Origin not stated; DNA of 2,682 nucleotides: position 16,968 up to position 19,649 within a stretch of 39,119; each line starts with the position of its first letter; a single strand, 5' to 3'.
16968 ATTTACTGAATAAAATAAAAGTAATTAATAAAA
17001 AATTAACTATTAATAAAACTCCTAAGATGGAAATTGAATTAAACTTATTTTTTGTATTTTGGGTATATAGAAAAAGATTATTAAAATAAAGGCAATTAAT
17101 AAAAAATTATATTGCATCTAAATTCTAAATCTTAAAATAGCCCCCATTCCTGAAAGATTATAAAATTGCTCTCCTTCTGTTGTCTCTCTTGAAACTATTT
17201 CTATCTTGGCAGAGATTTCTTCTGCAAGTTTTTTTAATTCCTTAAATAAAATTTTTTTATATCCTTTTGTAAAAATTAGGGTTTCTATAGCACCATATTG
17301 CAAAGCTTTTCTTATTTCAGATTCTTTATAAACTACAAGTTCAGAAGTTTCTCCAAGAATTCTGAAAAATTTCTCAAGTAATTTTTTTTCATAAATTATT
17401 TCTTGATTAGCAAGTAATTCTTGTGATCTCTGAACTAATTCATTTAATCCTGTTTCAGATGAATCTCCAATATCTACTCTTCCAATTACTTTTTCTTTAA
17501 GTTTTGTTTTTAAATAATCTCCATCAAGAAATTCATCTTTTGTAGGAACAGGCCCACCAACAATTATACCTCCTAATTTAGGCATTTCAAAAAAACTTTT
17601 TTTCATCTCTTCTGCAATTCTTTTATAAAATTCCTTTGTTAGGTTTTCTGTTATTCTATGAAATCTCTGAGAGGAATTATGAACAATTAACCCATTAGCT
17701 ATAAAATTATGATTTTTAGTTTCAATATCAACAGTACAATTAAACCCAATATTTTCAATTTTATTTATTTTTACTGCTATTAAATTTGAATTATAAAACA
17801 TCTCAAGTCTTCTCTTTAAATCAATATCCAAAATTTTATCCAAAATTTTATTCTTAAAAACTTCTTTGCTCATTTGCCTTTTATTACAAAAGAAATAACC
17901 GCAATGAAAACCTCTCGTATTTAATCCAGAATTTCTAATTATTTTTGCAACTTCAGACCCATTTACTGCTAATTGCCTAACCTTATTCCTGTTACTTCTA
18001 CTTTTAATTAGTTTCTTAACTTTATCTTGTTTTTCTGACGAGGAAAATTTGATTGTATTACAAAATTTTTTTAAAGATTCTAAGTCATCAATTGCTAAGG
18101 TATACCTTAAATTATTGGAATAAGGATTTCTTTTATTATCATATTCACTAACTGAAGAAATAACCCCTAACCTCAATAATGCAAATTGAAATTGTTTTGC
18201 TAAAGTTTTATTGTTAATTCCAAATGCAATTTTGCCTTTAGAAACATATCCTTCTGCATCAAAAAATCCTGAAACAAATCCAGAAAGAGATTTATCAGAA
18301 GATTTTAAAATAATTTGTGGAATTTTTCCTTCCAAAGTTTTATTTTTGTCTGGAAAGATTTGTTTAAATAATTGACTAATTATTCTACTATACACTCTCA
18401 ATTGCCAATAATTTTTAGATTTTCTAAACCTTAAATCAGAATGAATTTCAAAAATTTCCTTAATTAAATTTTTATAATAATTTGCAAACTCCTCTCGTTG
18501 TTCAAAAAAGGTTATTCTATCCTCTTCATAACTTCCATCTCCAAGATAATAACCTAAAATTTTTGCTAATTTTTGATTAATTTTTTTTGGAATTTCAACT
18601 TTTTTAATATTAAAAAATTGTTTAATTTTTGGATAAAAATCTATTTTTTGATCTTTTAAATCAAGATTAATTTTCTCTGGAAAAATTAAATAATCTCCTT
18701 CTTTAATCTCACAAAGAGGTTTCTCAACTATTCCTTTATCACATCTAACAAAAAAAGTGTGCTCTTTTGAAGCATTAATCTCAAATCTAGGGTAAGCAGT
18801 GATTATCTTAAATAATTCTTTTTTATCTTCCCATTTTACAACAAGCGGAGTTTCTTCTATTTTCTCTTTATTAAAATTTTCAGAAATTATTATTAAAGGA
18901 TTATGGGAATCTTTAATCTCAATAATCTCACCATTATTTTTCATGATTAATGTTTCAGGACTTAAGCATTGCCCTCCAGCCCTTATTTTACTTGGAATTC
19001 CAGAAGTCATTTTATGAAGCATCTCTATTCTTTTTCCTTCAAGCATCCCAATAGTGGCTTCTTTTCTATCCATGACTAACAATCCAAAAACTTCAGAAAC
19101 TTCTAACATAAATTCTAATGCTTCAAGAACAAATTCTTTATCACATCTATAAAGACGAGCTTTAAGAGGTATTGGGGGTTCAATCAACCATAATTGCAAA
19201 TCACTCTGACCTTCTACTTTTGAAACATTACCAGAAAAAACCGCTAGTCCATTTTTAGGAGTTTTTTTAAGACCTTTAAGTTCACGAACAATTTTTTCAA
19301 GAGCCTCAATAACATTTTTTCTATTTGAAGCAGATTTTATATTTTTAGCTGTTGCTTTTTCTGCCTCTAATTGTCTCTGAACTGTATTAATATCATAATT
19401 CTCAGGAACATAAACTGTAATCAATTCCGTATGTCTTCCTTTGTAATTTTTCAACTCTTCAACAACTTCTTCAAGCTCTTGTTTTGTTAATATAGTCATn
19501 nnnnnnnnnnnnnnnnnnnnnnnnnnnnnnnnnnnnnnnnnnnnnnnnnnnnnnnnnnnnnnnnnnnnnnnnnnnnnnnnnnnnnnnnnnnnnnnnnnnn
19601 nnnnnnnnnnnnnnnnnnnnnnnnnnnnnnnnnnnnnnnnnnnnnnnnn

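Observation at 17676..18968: Full-size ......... intein inserted in aRF1 immediately after the catalytic GGQ glutamine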

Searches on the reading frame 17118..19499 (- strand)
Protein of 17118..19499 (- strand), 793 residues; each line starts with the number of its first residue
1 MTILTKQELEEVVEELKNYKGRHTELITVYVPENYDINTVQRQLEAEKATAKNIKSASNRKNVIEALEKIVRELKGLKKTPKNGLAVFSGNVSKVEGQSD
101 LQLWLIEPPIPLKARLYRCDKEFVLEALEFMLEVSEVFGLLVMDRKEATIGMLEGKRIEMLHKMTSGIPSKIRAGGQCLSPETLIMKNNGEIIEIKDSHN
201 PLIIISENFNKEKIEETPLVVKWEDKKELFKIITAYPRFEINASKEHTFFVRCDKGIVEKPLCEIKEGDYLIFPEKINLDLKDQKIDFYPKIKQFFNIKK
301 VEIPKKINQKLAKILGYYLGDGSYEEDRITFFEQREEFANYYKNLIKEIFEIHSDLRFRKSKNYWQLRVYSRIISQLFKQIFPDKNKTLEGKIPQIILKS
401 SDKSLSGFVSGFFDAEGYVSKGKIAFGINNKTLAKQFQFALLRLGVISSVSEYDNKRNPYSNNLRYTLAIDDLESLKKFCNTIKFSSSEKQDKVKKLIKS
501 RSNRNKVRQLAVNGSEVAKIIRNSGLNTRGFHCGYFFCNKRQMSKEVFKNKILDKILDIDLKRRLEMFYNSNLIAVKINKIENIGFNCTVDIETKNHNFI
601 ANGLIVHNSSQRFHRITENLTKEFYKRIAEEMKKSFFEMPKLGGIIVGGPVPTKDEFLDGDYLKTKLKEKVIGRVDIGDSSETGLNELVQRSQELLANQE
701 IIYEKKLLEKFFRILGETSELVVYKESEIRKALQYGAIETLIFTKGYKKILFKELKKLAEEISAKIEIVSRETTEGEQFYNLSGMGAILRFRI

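Call 4: search_protein_families(library=pfam, proteins=[window:17118-19499:-], max_evalue=1)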
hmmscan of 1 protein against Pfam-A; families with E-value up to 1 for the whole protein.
window:17118-19499:- (793 aa): 8 families
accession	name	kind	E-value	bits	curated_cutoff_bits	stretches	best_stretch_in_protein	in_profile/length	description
PF03464.20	eRF1_2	-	2e-32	112.8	27.1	2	608-697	41-132/133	eRF1 domain 2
PF14528.11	LAGLIDADG_3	-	8.2e-20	71.3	22.5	2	406-483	4-81/82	LAGLIDADG-like domain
PF03465.20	eRF1_3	-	4.8e-17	62.8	25.8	1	701-793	1-106/106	eRF1 domain 3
PF14890.11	Intein_splicing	-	2.7e-15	57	35.8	1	205-608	24-155/155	Intein splicing domain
PF03463.20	eRF1_1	-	4.1e-13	49.8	23.8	1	15-131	6-122/123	eRF1 domain 1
PF18854.6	baeRF_family10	-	1.5e-07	32.2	27.1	1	609-680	60-128/143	Bacterial archaeo-eukaryotic release factor family 10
PF18859.6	acVLRF1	-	0.00092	19.9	27.1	1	609-693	43-125/130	Actinobacteria/chloroflexi VLRF1 release factor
PF10298.14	WhiA_N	-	0.097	13.2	23.4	1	337-376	35-74/86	WhiA N-terminal LAGLIDADG-like domain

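Call 11: find_homologous_proteins(query=window:17118-19499:-, max_evalue=0.00001)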
Query window:17118-19499:- (793 aa): 626 proteins with E <= 0.00001 among 8000 candidates; the best 120 are listed.
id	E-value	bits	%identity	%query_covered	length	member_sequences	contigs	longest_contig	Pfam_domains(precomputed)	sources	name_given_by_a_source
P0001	0.0e+0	1736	100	100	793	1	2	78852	PF03465.21,PF03464.21,PF18854.7,PF14528.12,PF14890.12,PF03463.21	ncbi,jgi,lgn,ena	-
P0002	0.0e+0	1328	75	100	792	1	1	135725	PF03465.21,PF03464.21,PF18854.7,PF14528.12,PF14890.12,PF03463.21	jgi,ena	-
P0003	0.0e+0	1322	74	99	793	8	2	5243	PF03465.21,PF03464.21,PF18854.7,PF14528.12,PF14890.12,PF03463.21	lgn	-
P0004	0.0e+0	1307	73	100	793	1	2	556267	PF03465.21,PF03464.21,PF18854.7,PF14528.12,PF14890.12,PF03463.21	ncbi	-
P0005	0.0e+0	1303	74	100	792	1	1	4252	PF03465.21,PF03464.21,PF18854.7,PF14528.12,PF14890.12,PF03463.21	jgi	-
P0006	0.0e+0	1303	74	100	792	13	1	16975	PF03465.21,PF03464.21,PF18854.7,PF14528.12,PF14890.12,PF03463.21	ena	-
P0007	0.0e+0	1298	73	98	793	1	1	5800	PF03465.21,PF03464.21,PF18854.7,PF14528.12,PF14890.12,PF03463.21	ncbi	-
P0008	0.0e+0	1297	74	100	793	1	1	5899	PF03465.21,PF03464.21,PF18854.7,PF14528.12,PF14890.12,PF03463.21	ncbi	-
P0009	0.0e+0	1296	74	99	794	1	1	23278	PF03465.21,PF03464.21,PF18854.7,PF14528.12,PF14890.12,PF03463.21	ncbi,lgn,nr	ncbi:hypothetical protein K9L16_02300 [Candidatus Pacearchaeota archaeon]|nr:hypothetical protein [C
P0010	0.0e+0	1295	74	100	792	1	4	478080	PF03465.21,PF03464.21,PF18854.7,PF14528.12,PF14890.12,PF03463.21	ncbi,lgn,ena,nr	ncbi:hypothetical protein KAI04_01050 [Candidatus Pacearchaeota archaeon]|nr:hypothetical protein [C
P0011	0.0e+0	1295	74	100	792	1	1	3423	PF03465.21,PF03464.21,PF18854.7,PF14528.12,PF14890.12,PF03463.21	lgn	-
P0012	0.0e+0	1293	73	100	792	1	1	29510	PF03465.21,PF03464.21,PF18854.7,PF14528.12,PF14890.12,PF03463.21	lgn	-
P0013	0.0e+0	1292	73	100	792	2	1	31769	PF03465.21,PF03464.21,PF18854.7,PF14528.12,PF14890.12,PF03463.21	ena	-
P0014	0.0e+0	1289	72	100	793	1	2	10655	PF03465.21,PF03464.21,PF18854.7,PF14528.12,PF14890.12,PF03463.21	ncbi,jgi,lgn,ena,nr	ncbi:hypothetical protein DRN69_01390 [Candidatus Pacearchaeota archaeon]|nr:MAG: hypothetical prote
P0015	0.0e+0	1289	74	98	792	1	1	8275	PF03465.21,PF03464.21,PF18854.7,PF14528.12,PF14890.12,PF03463.21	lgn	-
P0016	0.0e+0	1289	71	98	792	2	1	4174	PF03465.21,PF03464.21,PF18854.7,PF14528.12,PF14890.12,PF03463.21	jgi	-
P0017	0.0e+0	1288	73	100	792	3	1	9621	PF03465.21,PF03464.21,PF18854.7,PF14528.12,PF14890.12,PF03463.21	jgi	-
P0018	0.0e+0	1287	72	100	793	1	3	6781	PF03465.21,PF03464.21,PF18854.7,PF14528.12,PF14890.12,PF03463.21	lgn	-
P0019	0.0e+0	1287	72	100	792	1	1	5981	PF03465.21,PF03464.21,PF18854.7,PF14528.12,PF14890.12,PF03463.21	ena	-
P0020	0.0e+0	1284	71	100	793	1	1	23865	PF03465.21,PF03464.21,PF18854.7,PF14528.12,PF14890.12,PF03463.21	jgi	-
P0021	0.0e+0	1282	73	100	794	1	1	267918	PF03465.21,PF03464.21,PF18854.7,PF14528.12,PF14890.12,PF03463.21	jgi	jgi:peptide subunit release factor 1 (eRF1)/uncharacterized pyridoxamine 5'-phosphate oxidase family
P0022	0.0e+0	1279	73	100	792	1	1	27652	PF03465.21,PF03464.21,PF18854.7,PF14528.12,PF14890.12,PF03463.21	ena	-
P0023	0.0e+0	1279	73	98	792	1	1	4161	PF03465.21,PF03464.21,PF18854.7,PF14528.12,PF14890.12,PF03463.21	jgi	jgi:peptide subunit release factor 1 (eRF1)/intein/homing endonuclease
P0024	0.0e+0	1277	71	99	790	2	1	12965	PF03465.21,PF03464.21,PF18854.7,PF14528.12,PF14890.12,PF03463.21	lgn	-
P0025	0.0e+0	1277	73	100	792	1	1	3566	PF03465.21,PF03464.21,PF18854.7,PF14528.12,PF14890.12,PF03463.21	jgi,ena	-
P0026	0.0e+0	1275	71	100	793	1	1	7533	PF03465.21,PF03464.21,PF18854.7,PF14528.12,PF14890.12,PF03463.21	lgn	-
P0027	0.0e+0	1271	71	100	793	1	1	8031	PF03465.21,PF03464.21,PF18854.7,PF14528.12,PF14890.12,PF03463.21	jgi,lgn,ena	-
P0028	0.0e+0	1271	72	100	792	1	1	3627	PF03465.21,PF03464.21,PF18854.7,PF14528.12,PF14890.12,PF03463.21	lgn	-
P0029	0.0e+0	1270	71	100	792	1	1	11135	PF03465.21,PF03464.21,PF18854.7,PF14528.12,PF14890.12,PF03463.21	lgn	-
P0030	0.0e+0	1270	71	100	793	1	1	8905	PF03465.21,PF03464.21,PF18854.7,PF14528.12,PF14890.12,PF03463.21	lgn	-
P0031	0.0e+0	1268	72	100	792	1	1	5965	PF03465.21,PF03464.21,PF18854.7,PF14528.12,PF14890.12,PF03463.21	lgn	-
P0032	0.0e+0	1267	72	100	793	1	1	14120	PF03465.21,PF03464.21,PF18854.7,PF14528.12,PF14890.12,PF03463.21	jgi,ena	-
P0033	0.0e+0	1264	72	100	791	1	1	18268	PF03465.21,PF03464.21,PF18854.7,PF14528.12,PF14890.12,PF03463.21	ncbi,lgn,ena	-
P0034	0.0e+0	1264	72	100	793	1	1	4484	PF03465.21,PF03464.21,PF18854.7,PF14528.12,PF14890.12,PF03463.21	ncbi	-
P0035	0.0e+0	1264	71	100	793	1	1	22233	PF03465.21,PF03464.21,PF18854.7,PF14528.12,PF14890.12,PF03463.21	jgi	jgi:peptide subunit release factor 1 (eRF1)/intein/homing endonuclease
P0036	0.0e+0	1262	72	100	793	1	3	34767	PF03465.21,PF03464.21,PF18854.7,PF14528.12,PF14890.12,PF03463.21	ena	-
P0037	0.0e+0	1260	70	100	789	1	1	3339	PF03465.21,PF03464.21,PF18854.7,PF14528.12,PF14890.12,PF03463.21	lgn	-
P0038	0.0e+0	1259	73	100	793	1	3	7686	PF03465.21,PF03464.21,PF18854.7,PF14528.12,PF14890.12,PF03463.21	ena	-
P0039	0.0e+0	1258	72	100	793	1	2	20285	PF03465.21,PF03464.21,PF14528.12,PF14890.12,PF03463.21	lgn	-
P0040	0.0e+0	1256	72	100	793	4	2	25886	PF03465.21,PF03464.21,PF18854.7,PF14528.12,PF14890.12,PF03463.21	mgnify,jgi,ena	mgnify:CR=1 FL=1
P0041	0.0e+0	1256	72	98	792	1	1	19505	PF03465.21,PF03464.21,PF18854.7,PF14528.12,PF14890.12,PF03463.21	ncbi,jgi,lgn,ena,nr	ncbi:hypothetical protein COU59_02760 [Candidatus Pacearchaeota archaeon CG10_big_fil_rev_8_21_14_0_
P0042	0.0e+0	1256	71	100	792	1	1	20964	PF03465.21,PF03464.21,PF18854.7,PF14528.12,PF14890.12,PF03463.21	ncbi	-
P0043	0.0e+0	1255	71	98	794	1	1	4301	PF03465.21,PF03464.21,PF18854.7,PF14528.12,PF14890.12,PF03463.21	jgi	-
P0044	0.0e+0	1254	70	98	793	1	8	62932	PF03465.21,PF03464.21,PF18854.7,PF14528.12,PF14890.12,PF03463.21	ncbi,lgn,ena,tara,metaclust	tara:strand:+ start:50472 stop:52853 length:2382 start_codon:yes stop_codon:yes gene_type:complete|m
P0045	0.0e+0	1254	70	100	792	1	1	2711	PF03465.21,PF03464.21,PF18854.7,PF14528.12,PF14890.12,PF03463.21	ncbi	-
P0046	0.0e+0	1253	71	100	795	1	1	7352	PF03465.21,PF03464.21,PF18854.7,PF14528.12,PF14890.12,PF03463.21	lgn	-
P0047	0.0e+0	1248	69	98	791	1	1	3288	PF03465.21,PF03464.21,PF18854.7,PF14528.12,PF14890.12,PF03463.21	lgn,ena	-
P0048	0.0e+0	1248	71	100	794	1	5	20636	PF03465.21,PF03464.21,PF18854.7,PF14528.12,PF14890.12,PF03463.21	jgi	jgi:peptide subunit release factor 1 (eRF1)/intein/homing endonuclease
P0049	0.0e+0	1246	70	97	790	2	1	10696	PF03465.21,PF03464.21,PF18854.7,PF14528.12,PF14890.12,PF03463.21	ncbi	ncbi:MAG: LAGLIDADG family homing endonuclease, partial [Nanoarchaeota archaeon]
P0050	0.0e+0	1246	71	98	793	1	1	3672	PF03465.21,PF03464.21,PF18854.7,PF14528.12,PF14890.12,PF03463.21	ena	-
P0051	0.0e+0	1244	71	100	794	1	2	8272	PF03465.21,PF03464.21,PF18854.7,PF14528.12,PF14890.12,PF03463.21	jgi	jgi:peptide subunit release factor 1 (eRF1)/intein/homing endonuclease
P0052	0.0e+0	1243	71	100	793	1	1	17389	PF03465.21,PF03464.21,PF18854.7,PF14528.12,PF14890.12,PF03463.21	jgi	-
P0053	0.0e+0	1240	71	100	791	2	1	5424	PF03465.21,PF03464.21,PF18854.7,PF14528.12,PF18859.7,PF14890.12,PF03463.21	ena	-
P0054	0.0e+0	1240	71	98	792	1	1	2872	PF03465.21,PF03464.21,PF18854.7,PF14528.12,PF14890.12,PF03463.21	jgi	-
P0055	0.0e+0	1240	71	98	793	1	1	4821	PF03465.21,PF03464.21,PF18854.7,PF14528.12,PF14890.12,PF03463.21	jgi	-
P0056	0.0e+0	1236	71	100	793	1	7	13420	PF03465.21,PF03464.21,PF18854.7,PF14528.12,PF14890.12,PF03463.21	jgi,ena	-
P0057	0.0e+0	1235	69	100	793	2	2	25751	PF03465.21,PF03464.21,PF18854.7,PF14528.12,PF14890.12,PF03463.21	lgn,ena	-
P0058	0.0e+0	1235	70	99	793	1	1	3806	PF03465.21,PF03464.21,PF18854.7,PF14528.12,PF14890.12,PF03463.21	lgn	-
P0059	0.0e+0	1233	71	98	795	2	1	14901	PF03465.21,PF03464.21,PF18854.7,PF14528.12,PF14890.12,PF03463.21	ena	-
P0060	0.0e+0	1231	70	100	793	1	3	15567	PF03465.21,PF03464.21,PF18854.7,PF14528.12,PF14890.12,PF03463.21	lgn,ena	-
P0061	0.0e+0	1228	71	98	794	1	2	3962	PF03465.21,PF03464.21,PF18854.7,PF14528.12,PF14890.12,PF03463.21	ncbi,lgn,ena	ncbi:MAG: LAGLIDADG family homing endonuclease [Nanoarchaeota archaeon]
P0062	0.0e+0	1227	71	100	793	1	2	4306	PF03465.21,PF03464.21,PF18854.7,PF14528.12,PF14890.12,PF03463.21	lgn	-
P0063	0.0e+0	1227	70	98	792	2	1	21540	PF03465.21,PF03464.21,PF18854.7,PF14528.12,PF14890.12,PF03463.21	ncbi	-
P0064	0.0e+0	1225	70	99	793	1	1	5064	PF03465.21,PF03464.21,PF18854.7,PF14528.12,PF14890.12,PF03463.21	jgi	jgi:peptide subunit release factor 1 (eRF1)/intein/homing endonuclease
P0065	0.0e+0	1223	69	100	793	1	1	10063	PF03465.21,PF03464.21,PF18854.7,PF14528.12,PF14890.12,PF03463.21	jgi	-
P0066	0.0e+0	1221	69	100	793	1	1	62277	PF03465.21,PF03464.21,PF18854.7,PF14528.12,PF14890.12,PF03463.21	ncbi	-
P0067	0.0e+0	1220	69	100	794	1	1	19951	PF03465.21,PF03464.21,PF18854.7,PF14528.12,PF14890.12,PF03463.21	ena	-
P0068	0.0e+0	1219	69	100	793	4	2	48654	PF03465.21,PF03464.21,PF18854.7,PF14528.12,PF14890.12,PF03463.21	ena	-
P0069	0.0e+0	1218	69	100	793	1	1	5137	PF03465.21,PF03464.21,PF18854.7,PF14528.12,PF14890.12,PF03463.21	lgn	-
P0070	0.0e+0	1218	69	100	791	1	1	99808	PF03465.21,PF03464.21,PF18854.7,PF14528.12,PF14890.12,PF03463.21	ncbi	-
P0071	0.0e+0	1216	69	98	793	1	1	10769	PF03465.21,PF03464.21,PF18854.7,PF14528.12,PF14890.12,PF03463.21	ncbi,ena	ncbi:MAG: LAGLIDADG family homing endonuclease [Nanoarchaeota archaeon]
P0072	0.0e+0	1215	68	100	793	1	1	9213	PF03465.21,PF03464.21,PF18854.7,PF14528.12,PF14890.12,PF03463.21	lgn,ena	-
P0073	0.0e+0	1211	68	100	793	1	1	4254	PF03465.21,PF03464.21,PF18854.7,PF14528.12,PF14890.12,PF03463.21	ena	-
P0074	0.0e+0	1211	68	100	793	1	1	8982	PF03465.21,PF03464.21,PF18854.7,PF14528.12,PF14890.12,PF03463.21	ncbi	-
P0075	0.0e+0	1210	69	100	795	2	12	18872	PF03465.21,PF03464.21,PF18854.7,PF14528.12,PF14890.12,PF03463.21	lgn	-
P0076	0.0e+0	1209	69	98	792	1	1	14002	PF03465.21,PF03464.21,PF18854.7,PF14528.12,PF14890.12,PF03463.21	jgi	jgi:peptide subunit release factor 1 (eRF1)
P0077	0.0e+0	1209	68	100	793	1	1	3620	PF03465.21,PF03464.21,PF18854.7,PF14528.12,PF14890.12,PF03463.21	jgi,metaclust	metaclust:\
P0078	0.0e+0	1209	69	100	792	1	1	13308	PF03465.21,PF03464.21,PF18854.7,PF14528.12,PF14890.12,PF03463.21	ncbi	-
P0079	0.0e+0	1208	68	100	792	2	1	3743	PF03465.21,PF03464.21,PF18854.7,PF14528.12,PF14890.12,PF03463.21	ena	-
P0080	0.0e+0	1208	68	100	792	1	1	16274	PF03465.21,PF03464.21,PF18854.7,PF14528.12,PF14890.12,PF03463.21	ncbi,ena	ncbi:MAG: LAGLIDADG family homing endonuclease [Nanoarchaeota archaeon]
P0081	0.0e+0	1206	68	100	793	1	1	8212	PF03465.21,PF03464.21,PF18854.7,PF14528.12,PF14890.12,PF03463.21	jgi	-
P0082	0.0e+0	1206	69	100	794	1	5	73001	PF03465.21,PF03464.21,PF18854.7,PF14528.12,PF14890.12,PF03463.21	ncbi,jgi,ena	-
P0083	0.0e+0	1206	69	100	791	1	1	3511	PF03465.21,PF03464.21,PF18854.7,PF14528.12,PF14890.12,PF03463.21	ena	-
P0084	0.0e+0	1203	68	100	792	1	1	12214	PF03465.21,PF03464.21,PF18854.7,PF14528.12,PF14890.12,PF03463.21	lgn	-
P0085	0.0e+0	1203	69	100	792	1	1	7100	PF03465.21,PF03464.21,PF18854.7,PF14528.12,PF14890.12,PF03463.21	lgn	-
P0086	0.0e+0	1196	67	100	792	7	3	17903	PF03465.21,PF03464.21,PF18854.7,PF14528.12,PF14890.12,PF03463.21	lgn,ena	-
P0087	0.0e+0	1194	69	98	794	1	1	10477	PF03465.21,PF03464.21,PF18854.7,PF14528.12,PF14890.12,PF03463.21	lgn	-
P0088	0.0e+0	1193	69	100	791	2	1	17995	PF03465.21,PF03464.21,PF18854.7,PF14528.12,PF14890.12,PF03463.21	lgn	-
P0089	0.0e+0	1192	68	100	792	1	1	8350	PF03465.21,PF03464.21,PF18854.7,PF14528.12,PF14890.12,PF03463.21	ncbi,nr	ncbi:MAG: hypothetical protein KJ879_03590 [Nanoarchaeota archaeon]|nr:hypothetical protein [Nanoarc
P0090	0.0e+0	1192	68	100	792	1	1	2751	PF03465.21,PF03464.21,PF18854.7,PF14528.12,PF14890.12,PF03463.21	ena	-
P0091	0.0e+0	1188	68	99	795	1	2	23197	PF03465.21,PF03464.21,PF18854.7,PF14528.12,PF14890.12,PF03463.21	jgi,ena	-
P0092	0.0e+0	1187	68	100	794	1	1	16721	PF03465.21,PF03464.21,PF18854.7,PF14528.12,PF14890.12,PF03463.21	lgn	-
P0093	0.0e+0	1187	67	100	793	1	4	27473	PF03465.21,PF03464.21,PF18854.7,PF14528.12,PF14890.12,PF03463.21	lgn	-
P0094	0.0e+0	1187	68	100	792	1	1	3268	PF03465.21,PF03464.21,PF18854.7,PF14528.12,PF14890.12,PF03463.21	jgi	-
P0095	0.0e+0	1185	68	100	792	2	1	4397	PF03465.21,PF03464.21,PF18854.7,PF14528.12,PF14890.12,PF03463.21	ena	-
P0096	0.0e+0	1185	67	100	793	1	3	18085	PF03465.21,PF03464.21,PF18854.7,PF14528.12,PF14890.12,PF03463.21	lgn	-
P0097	0.0e+0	1184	68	99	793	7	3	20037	PF03465.21,PF03464.21,PF18854.7,PF14528.12,PF14890.12,PF03463.21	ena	-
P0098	0.0e+0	1183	67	100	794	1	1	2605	PF03465.21,PF03464.21,PF18854.7,PF14528.12,PF14890.12,PF03463.21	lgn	-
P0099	0.0e+0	1178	67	100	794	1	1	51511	PF03465.21,PF03464.21,PF18854.7,PF14528.12,PF14890.12,PF03463.21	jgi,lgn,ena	-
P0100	0.0e+0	1173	67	100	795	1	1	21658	PF03465.21,PF03464.21,PF18854.7,PF14528.12,PF14890.12,PF03463.21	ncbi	-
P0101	0.0e+0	1166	67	100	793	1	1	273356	PF03465.21,PF03464.21,PF18854.7,PF14528.12,PF14890.12,PF03463.21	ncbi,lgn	-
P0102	0.0e+0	1152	66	99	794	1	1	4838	PF03465.21,PF03464.21,PF18854.7,PF14528.12,PF14890.12,PF03463.21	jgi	jgi:peptide subunit release factor 1 (eRF1)/intein/homing endonuclease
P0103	0.0e+0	1152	66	99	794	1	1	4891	PF03465.21,PF03464.21,PF18854.7,PF14528.12,PF14890.12,PF03463.21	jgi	jgi:peptide subunit release factor 1 (eRF1)/intein/homing endonuclease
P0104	0.0e+0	1144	70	94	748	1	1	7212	PF03465.21,PF03464.21,PF18854.7,PF14528.12,PF14890.12,PF03463.21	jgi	-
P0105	0.0e+0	1140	65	99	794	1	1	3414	PF03465.21,PF01248.32,PF03464.21,PF18854.7,PF14528.12,PF14890.12,PF03463.21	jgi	jgi:peptide subunit release factor 1 (eRF1)/intein/homing endonuclease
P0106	0.0e+0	1135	67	99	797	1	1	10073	PF03465.21,PF03464.21,PF18854.7,PF14528.12,PF14890.12,PF03463.21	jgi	-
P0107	0.0e+0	1131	65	98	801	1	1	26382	PF03465.21,PF03464.21,PF18854.7,PF14528.12,PF14890.12,PF03463.21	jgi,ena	-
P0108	0.0e+0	1115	63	99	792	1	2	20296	PF03465.21,PF03464.21,PF18854.7,PF14528.12,PF14890.12,PF03463.21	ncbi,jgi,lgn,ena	-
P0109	0.0e+0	1114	64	98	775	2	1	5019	PF03465.21,PF03464.21,PF18854.7,PF14528.12,PF14890.12,PF03463.21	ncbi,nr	ncbi:MAG: hypothetical protein KKF56_04010, partial [Nanoarchaeota archaeon]|nr:hypothetical protein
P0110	0.0e+0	1112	65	99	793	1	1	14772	PF03465.21,PF03464.21,PF18854.7,PF14528.12,PF14890.12,PF03463.21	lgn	-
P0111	0.0e+0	1101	64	99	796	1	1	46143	PF03465.21,PF03464.21,PF14528.12,PF14890.12,PF03463.21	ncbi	-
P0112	0.0e+0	1098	63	100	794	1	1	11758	PF03465.21,PF03464.21,PF18854.7,PF14528.12,PF14890.12,PF03463.21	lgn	-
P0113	0.0e+0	1097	64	99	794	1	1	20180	PF03465.21,PF03464.21,PF18854.7,PF14528.12,PF18859.7,PF14890.12,PF03463.21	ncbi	-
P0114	0.0e+0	1095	64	99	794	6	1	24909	PF03465.21,PF03464.21,PF14528.12,PF14890.12,PF03463.21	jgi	-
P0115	0.0e+0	1094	63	100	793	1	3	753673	PF03465.21,PF03464.21,PF18854.7,PF14528.12,PF14890.12,PF03463.21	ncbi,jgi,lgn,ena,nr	ncbi:MAG TPA: LAGLIDADG family homing endonuclease [Candidatus Paceibacterota bacterium]|nr:LAGLIDAD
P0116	0.0e+0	1091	64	98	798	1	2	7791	PF03465.21,PF03464.21,PF18854.7,PF14528.12,PF14890.12,PF03463.21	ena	-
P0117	0.0e+0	1090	64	99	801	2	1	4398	PF03465.21,PF03464.21,PF18854.7,PF14528.12,PF14890.12,PF03463.21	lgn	-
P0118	0.0e+0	1089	63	100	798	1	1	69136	PF03465.21,PF03464.21,PF18854.7,PF14528.12,PF14890.12,PF03463.21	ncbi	-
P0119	0.0e+0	1085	62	99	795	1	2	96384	PF03465.21,PF03464.21,PF18854.7,PF14528.12,PF14890.12,PF03463.21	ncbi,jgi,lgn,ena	-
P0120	0.0e+0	1084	63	98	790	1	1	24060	PF03465.21,PF03464.21,PF18854.7,PF14528.12,PF14890.12,PF03463.21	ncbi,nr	ncbi:hypothetical protein HYW76_05520 [Candidatus Pacearchaeota archaeon]|nr:hypothetical protein [C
